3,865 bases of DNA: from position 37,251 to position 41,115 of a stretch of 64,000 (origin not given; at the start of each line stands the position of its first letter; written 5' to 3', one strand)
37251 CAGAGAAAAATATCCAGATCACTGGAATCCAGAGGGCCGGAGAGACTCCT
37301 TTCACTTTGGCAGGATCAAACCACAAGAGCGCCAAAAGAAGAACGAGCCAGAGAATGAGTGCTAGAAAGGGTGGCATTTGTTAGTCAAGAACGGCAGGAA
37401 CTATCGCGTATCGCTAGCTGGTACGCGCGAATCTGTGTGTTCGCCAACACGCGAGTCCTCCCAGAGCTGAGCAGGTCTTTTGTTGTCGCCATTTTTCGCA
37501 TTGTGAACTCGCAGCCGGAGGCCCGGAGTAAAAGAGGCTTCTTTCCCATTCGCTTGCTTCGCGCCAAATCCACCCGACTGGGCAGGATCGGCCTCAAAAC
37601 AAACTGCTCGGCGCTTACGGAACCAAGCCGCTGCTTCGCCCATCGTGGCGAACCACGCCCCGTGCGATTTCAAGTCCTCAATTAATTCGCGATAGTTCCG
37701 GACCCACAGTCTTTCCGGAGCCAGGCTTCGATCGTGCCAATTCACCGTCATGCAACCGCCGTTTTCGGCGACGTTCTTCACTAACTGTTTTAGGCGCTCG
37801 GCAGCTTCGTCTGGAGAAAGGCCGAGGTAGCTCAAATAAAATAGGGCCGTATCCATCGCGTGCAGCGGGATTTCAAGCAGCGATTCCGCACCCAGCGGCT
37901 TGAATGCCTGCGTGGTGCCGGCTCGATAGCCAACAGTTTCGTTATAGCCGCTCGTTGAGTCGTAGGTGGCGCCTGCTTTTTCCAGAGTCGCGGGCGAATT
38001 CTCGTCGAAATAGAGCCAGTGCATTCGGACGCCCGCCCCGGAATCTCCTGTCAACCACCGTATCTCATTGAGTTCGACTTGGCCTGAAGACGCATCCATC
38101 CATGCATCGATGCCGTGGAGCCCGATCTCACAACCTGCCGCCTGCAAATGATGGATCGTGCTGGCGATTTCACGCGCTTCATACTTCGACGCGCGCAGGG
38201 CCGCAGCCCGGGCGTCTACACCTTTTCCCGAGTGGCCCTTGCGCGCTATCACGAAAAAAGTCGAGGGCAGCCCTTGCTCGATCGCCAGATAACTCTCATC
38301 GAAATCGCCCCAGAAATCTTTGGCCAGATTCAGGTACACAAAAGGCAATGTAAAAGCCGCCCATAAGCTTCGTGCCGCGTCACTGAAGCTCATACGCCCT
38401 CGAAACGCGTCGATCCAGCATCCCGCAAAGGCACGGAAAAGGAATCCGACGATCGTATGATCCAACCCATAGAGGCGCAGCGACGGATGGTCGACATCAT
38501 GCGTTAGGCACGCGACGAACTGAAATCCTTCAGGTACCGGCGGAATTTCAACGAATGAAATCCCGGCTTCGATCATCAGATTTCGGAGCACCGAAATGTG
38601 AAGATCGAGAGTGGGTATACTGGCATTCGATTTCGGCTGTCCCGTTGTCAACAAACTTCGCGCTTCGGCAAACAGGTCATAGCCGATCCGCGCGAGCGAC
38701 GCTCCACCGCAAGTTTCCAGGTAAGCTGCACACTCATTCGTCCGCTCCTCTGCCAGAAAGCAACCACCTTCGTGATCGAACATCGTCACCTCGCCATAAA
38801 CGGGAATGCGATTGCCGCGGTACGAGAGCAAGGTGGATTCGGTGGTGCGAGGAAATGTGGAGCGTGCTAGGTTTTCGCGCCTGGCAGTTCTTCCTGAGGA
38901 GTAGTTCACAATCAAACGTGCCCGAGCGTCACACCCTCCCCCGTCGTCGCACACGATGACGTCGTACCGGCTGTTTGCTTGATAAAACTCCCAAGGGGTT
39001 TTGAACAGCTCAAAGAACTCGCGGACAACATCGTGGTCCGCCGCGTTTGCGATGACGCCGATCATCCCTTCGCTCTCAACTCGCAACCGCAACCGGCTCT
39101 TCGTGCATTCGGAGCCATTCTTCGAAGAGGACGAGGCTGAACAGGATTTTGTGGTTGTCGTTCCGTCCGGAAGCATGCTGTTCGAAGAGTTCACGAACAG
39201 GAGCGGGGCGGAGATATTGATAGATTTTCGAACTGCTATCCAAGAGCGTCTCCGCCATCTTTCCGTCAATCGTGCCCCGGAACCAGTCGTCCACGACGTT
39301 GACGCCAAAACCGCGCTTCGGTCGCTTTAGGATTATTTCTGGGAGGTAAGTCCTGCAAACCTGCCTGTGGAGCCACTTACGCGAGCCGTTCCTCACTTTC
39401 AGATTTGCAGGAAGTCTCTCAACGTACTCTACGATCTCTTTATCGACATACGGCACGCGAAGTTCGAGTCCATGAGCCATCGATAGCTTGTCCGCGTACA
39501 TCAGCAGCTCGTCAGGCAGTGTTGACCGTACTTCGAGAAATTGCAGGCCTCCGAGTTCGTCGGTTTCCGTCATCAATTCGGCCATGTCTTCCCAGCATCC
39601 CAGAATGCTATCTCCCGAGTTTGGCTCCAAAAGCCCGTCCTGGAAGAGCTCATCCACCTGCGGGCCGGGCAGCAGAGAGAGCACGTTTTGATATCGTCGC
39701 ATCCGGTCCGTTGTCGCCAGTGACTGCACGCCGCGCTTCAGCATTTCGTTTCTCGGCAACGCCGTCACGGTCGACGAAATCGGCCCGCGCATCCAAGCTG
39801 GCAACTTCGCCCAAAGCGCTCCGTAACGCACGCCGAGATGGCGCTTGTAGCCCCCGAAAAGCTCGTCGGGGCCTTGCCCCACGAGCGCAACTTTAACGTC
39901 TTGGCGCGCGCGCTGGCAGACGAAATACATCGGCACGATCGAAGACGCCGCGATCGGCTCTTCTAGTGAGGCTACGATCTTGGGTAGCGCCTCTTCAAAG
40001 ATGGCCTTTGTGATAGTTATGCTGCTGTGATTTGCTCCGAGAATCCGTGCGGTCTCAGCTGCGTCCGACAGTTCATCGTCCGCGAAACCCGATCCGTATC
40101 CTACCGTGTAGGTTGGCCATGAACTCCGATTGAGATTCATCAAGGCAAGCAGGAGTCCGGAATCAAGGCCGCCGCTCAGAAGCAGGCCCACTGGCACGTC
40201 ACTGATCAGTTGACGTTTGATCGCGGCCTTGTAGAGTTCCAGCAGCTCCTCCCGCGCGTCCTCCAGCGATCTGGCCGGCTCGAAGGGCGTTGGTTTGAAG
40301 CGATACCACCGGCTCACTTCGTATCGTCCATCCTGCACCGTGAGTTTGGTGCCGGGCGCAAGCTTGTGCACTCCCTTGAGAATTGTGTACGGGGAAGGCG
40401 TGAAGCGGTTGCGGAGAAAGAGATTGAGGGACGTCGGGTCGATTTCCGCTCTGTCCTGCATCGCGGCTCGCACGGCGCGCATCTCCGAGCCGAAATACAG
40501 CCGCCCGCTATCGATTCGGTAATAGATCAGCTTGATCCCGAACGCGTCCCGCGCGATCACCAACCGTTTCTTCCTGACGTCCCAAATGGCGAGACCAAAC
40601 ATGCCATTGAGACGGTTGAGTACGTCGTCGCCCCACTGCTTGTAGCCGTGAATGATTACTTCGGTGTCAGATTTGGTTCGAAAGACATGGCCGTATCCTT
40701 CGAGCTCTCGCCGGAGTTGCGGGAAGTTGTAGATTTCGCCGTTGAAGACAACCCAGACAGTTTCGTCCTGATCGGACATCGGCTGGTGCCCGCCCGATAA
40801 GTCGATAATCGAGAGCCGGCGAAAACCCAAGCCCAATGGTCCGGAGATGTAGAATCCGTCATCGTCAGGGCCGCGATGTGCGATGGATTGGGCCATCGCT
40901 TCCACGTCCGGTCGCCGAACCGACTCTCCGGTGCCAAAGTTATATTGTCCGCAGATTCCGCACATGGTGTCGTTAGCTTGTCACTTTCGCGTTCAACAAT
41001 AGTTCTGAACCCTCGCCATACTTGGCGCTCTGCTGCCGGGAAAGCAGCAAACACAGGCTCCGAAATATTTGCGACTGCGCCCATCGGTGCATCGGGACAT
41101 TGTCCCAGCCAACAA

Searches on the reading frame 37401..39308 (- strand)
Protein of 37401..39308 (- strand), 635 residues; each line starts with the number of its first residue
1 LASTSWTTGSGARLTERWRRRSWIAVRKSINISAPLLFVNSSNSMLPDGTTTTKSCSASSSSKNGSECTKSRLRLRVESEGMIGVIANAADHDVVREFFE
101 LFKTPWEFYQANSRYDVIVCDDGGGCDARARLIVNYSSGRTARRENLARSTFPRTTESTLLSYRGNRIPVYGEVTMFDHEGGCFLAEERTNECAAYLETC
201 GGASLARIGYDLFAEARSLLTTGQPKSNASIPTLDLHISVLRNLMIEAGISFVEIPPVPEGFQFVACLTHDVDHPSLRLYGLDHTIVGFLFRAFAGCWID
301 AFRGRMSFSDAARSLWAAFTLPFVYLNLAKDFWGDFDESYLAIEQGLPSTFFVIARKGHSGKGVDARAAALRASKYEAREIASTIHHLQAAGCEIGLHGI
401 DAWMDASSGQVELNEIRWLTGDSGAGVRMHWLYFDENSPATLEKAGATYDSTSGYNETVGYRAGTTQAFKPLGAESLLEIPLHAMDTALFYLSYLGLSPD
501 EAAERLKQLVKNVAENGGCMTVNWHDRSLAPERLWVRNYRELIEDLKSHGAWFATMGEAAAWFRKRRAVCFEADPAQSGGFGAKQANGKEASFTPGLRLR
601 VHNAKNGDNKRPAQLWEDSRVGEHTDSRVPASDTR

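Call 40: search_protein_families(library=ncbifam, proteins=[window:37401-39308:-], max_evalue=1e-8)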
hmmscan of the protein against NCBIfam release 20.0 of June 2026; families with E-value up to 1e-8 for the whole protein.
window:37401-39308:- (635 aa): 1 family
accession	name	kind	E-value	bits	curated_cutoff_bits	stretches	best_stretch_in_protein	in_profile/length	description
NF053580.1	deacetylase_VimE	equivalog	6.6e-15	54.6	440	1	232-547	132-430/431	UDP-2,3-diacetamido-2,3-dideoxy-alpha-D-glucuronate deacetylase VimE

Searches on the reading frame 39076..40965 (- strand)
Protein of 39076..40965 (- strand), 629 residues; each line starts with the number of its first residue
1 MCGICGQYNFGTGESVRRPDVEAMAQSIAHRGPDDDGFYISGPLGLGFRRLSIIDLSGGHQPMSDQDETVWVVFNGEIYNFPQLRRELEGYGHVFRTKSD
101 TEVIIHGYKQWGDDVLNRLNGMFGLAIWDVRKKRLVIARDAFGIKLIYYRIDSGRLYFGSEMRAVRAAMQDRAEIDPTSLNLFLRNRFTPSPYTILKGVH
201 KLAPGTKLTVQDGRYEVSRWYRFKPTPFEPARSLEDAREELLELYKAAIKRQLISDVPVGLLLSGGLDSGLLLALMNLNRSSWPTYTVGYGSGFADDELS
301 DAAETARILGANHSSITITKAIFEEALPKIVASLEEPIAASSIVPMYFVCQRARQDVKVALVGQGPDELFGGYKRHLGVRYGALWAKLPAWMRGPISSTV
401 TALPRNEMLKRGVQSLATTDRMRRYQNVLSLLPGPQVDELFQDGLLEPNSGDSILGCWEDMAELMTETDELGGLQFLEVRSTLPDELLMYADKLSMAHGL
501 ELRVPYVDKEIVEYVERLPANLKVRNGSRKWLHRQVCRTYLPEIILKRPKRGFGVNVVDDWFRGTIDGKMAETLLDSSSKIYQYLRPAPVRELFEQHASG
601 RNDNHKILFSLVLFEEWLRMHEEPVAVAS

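Call 38: search_protein_families(library=pfam, proteins=[window:39076-40965:-], max_evalue=0.001)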
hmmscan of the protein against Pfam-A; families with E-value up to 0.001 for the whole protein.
window:39076-40965:- (629 aa): 5 families
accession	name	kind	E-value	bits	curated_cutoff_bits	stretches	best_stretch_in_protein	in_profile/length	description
PF00733.27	Asn_synthase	-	5.7e-84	283.2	21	1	241-619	2-354/354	Asparagine synthase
PF13537.11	GATase_7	-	4.1e-45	153.2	25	1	49-166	2-122/123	Glutamine amidotransferase domain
PF13522.11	GATase_6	-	4.2e-42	143.7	27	1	33-161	1-130/130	Glutamine amidotransferase domain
PF12481.13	DUF3700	-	0.00034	20.6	27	1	69-167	76-178/228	Aluminium induced protein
PF06508.19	QueC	-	0.00044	20.3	22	1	262-352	5-96/210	Queuosine biosynthesis protein QueC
